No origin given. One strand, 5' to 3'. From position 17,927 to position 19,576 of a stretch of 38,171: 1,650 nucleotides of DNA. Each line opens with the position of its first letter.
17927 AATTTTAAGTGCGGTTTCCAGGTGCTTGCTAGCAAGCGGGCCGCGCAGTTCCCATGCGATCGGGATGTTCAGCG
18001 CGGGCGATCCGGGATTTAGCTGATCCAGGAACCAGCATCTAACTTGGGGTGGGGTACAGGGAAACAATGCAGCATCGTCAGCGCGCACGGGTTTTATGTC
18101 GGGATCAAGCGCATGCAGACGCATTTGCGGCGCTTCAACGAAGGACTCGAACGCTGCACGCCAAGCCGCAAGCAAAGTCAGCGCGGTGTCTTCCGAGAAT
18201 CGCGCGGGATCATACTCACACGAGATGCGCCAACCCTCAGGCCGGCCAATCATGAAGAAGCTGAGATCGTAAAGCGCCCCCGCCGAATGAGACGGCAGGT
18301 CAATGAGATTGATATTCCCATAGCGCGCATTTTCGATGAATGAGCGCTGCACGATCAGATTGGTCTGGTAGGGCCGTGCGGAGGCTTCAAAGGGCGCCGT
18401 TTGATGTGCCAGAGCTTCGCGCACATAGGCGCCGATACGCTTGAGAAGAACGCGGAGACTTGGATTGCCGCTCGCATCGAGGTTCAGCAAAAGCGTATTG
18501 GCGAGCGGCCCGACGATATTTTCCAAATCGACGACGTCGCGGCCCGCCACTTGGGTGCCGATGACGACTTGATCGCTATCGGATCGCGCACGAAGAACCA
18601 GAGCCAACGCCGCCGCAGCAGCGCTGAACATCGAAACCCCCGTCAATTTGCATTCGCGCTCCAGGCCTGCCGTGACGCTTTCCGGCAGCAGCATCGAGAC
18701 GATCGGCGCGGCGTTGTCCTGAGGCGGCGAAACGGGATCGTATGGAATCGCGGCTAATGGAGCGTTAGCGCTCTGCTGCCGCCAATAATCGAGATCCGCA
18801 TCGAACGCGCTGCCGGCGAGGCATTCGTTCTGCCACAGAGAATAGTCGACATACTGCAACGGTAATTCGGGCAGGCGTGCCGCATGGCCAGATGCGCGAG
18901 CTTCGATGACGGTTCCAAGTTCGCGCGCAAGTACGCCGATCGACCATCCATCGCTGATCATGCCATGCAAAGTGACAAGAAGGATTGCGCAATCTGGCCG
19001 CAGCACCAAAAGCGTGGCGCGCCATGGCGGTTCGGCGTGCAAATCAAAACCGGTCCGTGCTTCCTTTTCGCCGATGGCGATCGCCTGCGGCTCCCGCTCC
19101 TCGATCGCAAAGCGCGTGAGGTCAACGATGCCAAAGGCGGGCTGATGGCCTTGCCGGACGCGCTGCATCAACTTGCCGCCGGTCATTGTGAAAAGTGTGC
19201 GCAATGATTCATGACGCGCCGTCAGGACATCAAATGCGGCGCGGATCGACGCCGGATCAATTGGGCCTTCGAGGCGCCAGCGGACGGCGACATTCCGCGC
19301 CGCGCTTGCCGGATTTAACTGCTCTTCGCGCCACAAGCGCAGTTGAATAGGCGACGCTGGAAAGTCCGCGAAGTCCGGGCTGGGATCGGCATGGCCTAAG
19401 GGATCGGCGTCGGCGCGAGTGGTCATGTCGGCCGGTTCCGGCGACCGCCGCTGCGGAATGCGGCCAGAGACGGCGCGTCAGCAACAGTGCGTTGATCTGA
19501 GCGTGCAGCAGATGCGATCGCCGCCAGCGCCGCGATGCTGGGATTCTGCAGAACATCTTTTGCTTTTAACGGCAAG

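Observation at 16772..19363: Tandem condensation domains that both lack the second His of HHxxxDG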

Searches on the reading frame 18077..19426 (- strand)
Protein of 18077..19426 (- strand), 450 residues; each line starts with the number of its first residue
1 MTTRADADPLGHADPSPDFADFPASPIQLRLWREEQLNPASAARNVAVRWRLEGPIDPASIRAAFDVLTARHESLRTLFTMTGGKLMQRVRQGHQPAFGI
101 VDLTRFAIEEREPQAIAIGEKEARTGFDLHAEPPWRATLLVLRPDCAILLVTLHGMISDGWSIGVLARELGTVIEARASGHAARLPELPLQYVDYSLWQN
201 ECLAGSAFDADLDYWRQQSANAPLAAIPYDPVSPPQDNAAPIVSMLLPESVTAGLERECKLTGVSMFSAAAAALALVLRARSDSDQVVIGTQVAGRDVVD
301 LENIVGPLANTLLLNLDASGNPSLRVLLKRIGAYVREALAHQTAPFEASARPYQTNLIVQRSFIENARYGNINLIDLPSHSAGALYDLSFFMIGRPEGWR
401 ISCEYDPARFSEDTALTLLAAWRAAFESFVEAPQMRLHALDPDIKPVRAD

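Call 8: search_solved_structures(query=window:18077-19426:-, max_evalue=0.001, show_alignments=2)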
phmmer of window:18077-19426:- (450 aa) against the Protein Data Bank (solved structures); distinct sequences matched with E-value up to 0.001: 52.
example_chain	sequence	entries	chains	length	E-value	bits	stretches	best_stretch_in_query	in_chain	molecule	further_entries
6p1j_A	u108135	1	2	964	1.4e-53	185.6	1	22-351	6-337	Txo2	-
6oyf_A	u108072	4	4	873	1.1e-49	172.7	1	22-350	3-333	Txo1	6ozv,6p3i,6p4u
5u89_A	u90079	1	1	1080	9.1e-40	140.1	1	21-348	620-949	Amino acid adenylation domain protein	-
2jgp_A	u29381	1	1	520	4.7e-37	131.1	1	14-441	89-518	TYROCIDINE SYNTHETASE 3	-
8z0q_C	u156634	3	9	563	8.4e-35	123.7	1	22-434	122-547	Special condensation domain in NRPS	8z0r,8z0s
4tx2_B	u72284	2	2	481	9.6e-33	116.9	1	23-348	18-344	Non-ribosomal peptide synthetase | Peptide synthetase, module 7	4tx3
7kvw_A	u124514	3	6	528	1.1e-31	113.4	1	24-428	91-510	PCP-C didomain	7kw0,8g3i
8fx6_A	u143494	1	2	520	1.2e-31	113.3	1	24-428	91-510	PCP-C didomain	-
6m7l_B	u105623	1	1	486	4.4e-31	111.5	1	9-350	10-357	Putative non-ribosomal peptide synthetase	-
8fx7_A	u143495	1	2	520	7.8e-31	110.6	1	24-428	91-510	PCP-C didomain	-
7kw2_A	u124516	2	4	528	9e-31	110.4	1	24-428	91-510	PCP-C didomain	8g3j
8qnf_A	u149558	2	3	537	3.8e-29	105.1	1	24-441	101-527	Condensation domain TomBC from the Tomaymycin non-ribosomal peptide synthetase | Tomaymycin non-ribosomal peptide synthetase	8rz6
8xjz_C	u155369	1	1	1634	3e-26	95.5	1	17-432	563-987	Peptide synthetase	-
9uay_A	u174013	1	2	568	3.3e-25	92.1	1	20-348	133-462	CmnI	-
9lcq_A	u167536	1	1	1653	3.4e-25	92.1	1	13-346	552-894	PvdL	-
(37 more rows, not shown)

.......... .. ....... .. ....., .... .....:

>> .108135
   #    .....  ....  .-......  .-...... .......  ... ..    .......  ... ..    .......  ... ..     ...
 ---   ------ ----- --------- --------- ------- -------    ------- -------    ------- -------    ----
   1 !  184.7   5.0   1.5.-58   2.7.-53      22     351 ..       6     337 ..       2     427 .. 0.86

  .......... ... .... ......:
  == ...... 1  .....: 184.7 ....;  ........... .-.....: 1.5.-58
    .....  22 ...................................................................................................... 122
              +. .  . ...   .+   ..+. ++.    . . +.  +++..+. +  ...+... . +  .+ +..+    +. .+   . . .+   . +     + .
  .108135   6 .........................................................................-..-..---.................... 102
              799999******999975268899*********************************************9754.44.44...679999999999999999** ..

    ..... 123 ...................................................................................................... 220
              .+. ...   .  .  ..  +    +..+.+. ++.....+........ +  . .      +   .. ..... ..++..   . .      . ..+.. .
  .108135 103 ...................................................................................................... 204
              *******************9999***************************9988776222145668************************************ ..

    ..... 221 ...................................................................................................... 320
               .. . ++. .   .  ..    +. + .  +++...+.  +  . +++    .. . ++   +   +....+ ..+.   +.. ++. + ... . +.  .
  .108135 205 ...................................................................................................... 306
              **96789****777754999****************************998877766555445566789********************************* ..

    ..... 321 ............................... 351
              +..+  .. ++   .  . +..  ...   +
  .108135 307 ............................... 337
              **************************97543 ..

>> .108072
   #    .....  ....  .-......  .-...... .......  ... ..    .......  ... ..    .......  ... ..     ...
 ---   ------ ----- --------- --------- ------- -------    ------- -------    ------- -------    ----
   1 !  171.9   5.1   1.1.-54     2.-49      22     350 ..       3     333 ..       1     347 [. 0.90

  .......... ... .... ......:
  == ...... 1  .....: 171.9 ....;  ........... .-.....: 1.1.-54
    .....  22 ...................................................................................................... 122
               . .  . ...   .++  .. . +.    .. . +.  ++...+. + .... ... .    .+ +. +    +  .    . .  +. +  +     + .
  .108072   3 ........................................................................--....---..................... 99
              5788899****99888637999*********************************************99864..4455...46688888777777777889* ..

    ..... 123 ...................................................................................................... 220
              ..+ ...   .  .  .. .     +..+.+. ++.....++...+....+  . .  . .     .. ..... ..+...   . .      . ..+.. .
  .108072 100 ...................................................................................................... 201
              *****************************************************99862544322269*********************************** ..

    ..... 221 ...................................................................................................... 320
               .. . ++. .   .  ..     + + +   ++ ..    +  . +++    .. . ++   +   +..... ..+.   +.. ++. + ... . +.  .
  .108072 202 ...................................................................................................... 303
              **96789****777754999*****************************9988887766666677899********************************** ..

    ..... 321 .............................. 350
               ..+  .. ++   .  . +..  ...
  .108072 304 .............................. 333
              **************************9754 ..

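Call 40: find_homologous_proteins(query=window:18077-19426:-)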
Query window:18077-19426:- (450 aa): 68 proteins with E <= 0.001 among 8000 candidates.
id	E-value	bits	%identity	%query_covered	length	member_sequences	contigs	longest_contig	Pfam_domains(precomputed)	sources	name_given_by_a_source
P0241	1.4e-91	326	44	90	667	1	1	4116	PF00668.26,PF00550.32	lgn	-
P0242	6.4e-90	320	43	90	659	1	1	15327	PF00668.26,PF00550.32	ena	-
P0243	2.6e-87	312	42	95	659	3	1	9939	PF00668.26,PF00550.32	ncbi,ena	-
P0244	6.7e-86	307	44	90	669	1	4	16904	PF00668.26,PF00550.32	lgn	-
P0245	7.4e-84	300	41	90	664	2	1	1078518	PF00668.26,PF00550.32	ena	-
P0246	9.6e-84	300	42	92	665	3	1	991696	PF00668.26,PF00550.32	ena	-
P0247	1.1e-83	300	42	92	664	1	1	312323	PF00668.26,PF00550.32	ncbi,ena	-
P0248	1.8e-83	299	42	92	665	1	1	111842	PF00668.26,PF00550.32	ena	-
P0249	3.4e-83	298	41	90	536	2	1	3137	PF00668.26,PF00550.32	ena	-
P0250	9.8e-83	297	44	89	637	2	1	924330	PF00668.26,PF00550.32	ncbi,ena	-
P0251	2.4e-82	295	41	90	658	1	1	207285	PF00668.26,PF00550.32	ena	-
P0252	1.5e-81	293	39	93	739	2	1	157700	PF00668.26,PF00501.35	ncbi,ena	-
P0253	1.6e-81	293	41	92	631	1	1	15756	PF00668.26,PF00550.32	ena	-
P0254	9.1e-81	290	42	90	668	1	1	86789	PF00668.26,PF00550.32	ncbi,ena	-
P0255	9.7e-81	290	42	90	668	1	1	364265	PF00668.26,PF00550.32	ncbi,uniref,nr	ncbi:condensation domain-containing protein [Acidisphaera sp. L21]|uniref:condensation domain-contai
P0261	6.5e-69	251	36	95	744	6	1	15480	PF00668.26,PF00975.27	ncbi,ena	-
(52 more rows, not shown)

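Call 43: find_encoding_contigs(protein=P0261, flank=10000, max_places=1)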
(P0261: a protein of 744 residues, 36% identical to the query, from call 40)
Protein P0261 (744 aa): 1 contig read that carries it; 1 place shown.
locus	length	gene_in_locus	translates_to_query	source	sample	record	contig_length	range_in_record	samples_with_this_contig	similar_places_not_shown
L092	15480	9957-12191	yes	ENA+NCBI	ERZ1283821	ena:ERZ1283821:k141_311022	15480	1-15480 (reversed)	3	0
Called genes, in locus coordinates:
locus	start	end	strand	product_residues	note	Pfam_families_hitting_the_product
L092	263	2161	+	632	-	PF00501:AMP-binding, PF13193:AMP-binding_C, PF00550:PP-binding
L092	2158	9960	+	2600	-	PF00109:ketoacyl-synt, PF02801:Ketoacyl-synt_C, PF16197:KAsynt_C_assoc, PF22336:RhiE-like_linker, PF22621:CurL-like_PKS_C, PF00698:Acyl_transf_1, PF00550:PP-binding, PF00202:Aminotran_3, +4 more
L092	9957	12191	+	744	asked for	PF00668:Condensation, PF00975:Thioesterase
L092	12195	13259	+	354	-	PF12740:PETase (weak)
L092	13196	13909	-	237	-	PF22624:AASDHPPT_N (weak), PF01648:ACPS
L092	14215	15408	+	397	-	PF13356:Arm-DNA-bind_3, PF00589:Phage_integrase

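Call 68: predict_structure(alignment_id=A2)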
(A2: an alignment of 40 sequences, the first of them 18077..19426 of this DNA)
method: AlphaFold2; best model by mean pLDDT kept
length: 450 residues; sequences in the alignment: 40
mean_pLDDT: 91.2   pTM: 0.89
mean pLDDT of the five models: 91.2, 89.8, 89.4, 89.0, 85.3
residues with pLDDT >= 90: 372; 70-90: 41; 50-70: 24; < 50: 13
segments of 3 or more residues with pLDDT < 50: 8-15, 446-450
pLDDT, mean of each block of 10 residues (from residue 1): 58 62 96 93 95 97 97 97 96 91 98 97 95 96 98 97 96 96 95 95 94 91 81 67 95 98 98 96 92 89 95 94 98 97 88 91 91 94 92 94 94 95 97 94 47
secondary structure, 60 per line:
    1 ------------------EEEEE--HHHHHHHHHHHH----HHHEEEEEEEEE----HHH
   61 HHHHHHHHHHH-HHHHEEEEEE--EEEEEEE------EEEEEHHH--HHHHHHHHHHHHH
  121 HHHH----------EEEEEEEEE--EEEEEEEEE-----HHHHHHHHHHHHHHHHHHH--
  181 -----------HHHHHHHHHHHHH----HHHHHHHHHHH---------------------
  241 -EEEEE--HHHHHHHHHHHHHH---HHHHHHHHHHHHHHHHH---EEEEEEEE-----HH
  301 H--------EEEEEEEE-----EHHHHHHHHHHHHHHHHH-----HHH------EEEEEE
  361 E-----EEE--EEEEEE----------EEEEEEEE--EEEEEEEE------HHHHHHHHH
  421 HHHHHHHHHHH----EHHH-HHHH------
elements in order: E19-23 H26-37 E45-53 H58-71 H73-76 E77-82 E85-91 E98-102 H108-124 E135-143 E146-154 H160-178 H192-204 H209-219 E242-246 H249-262 H266-282 E286-293 E310-317 H324-340 E355-361 E367-369 E372-377 E388-395 E398-405 H412-431 H441-444

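Call 71: fold_search(model_id=the predicted structure, library=pdb)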
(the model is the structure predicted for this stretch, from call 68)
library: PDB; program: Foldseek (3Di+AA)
matches with E <= 10: 823; with E <= 0.001: 227
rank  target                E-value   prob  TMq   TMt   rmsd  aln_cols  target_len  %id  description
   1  6p1j_A                1.9e-41  1.00  0.82  0.40   3.4       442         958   32  The structure of condensation and adenylation domains of teixobactin-producing nonribosomal peptide synthetase Txo2 se (released 2019-05-29)
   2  6p1j_B                1.3e-40  1.00  0.81  0.40   3.5       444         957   32  The structure of condensation and adenylation domains of teixobactin-producing nonribosomal peptide synthetase Txo2 se (released 2019-05-29)
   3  2jgp                  3.8e-40  1.00  0.79  0.69   4.2       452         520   27  Structure of the TycC5-6 PCP-C bidomain of the tyrocidine synthetase TycC (released 2007-10-30)
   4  9uay_A                8.3e-40  1.00  0.78  0.82   3.7       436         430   24  Crystal structure of CmnI (released 2026-03-11)
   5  9uay_B                1.8e-38  1.00  0.77  0.82   3.8       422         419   25  Crystal structure of CmnI (released 2026-03-11)
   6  4tx3_B                5.6e-38  1.00  0.81  0.80   4.1       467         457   27  Complex of the X-domain and OxyB from Teicoplanin Biosynthesis (released 2015-02-04)
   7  6oyf                  6.7e-38  1.00  0.78  0.42   6.4       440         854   32  The structure of condensation and adenylation domains of teixobactin-producing nonribosomal peptide synthetase Txo1 seri (released 2019-05-29)
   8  5u89_A                8.1e-38  1.00  0.84  0.38   3.0       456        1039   26  Crystal structure of a cross-module fragment from the dimodular NRPS DhbF (released 2017-05-10)
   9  8z0r_B                3.0e-37  1.00  0.80  0.81   4.2       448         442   27  Cryo-EM structure of tetramer HtmB2-CT (released 2025-03-19)
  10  8z0q_C                5.9e-37  1.00  0.78  0.80   4.5       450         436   27  Cryo-EM structure of dimer HtmB2-CT (released 2025-03-19)
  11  6ozv                  6.6e-37  1.00  0.76  0.42   6.5       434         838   32  The structure of condensation and adenylation domains of teixobactin-producing nonribosomal peptide synthetase Txo1 seri (released 2019-05-29)
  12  6m7l_B                9.5e-37  1.00  0.73  0.76   4.4       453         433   28  Complex of OxyA with the X-domain from GPA biosynthesis (released 2019-05-22)
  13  4tx2                  1.5e-36  1.00  0.81  0.81   3.7       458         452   27  Crystal structure of the X-domain from teicoplanin biosynthesis (released 2015-02-04)
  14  8z0q_D                2.1e-36  1.00  0.81  0.82   3.8       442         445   27  Cryo-EM structure of dimer HtmB2-CT (released 2025-03-19)
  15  8fx7_B                3.0e-36  1.00  0.80  0.71   3.6       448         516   28  Non-ribosomal PCP-C didomain (ester stabilised leucine) acceptor bound state (released 2023-06-21)
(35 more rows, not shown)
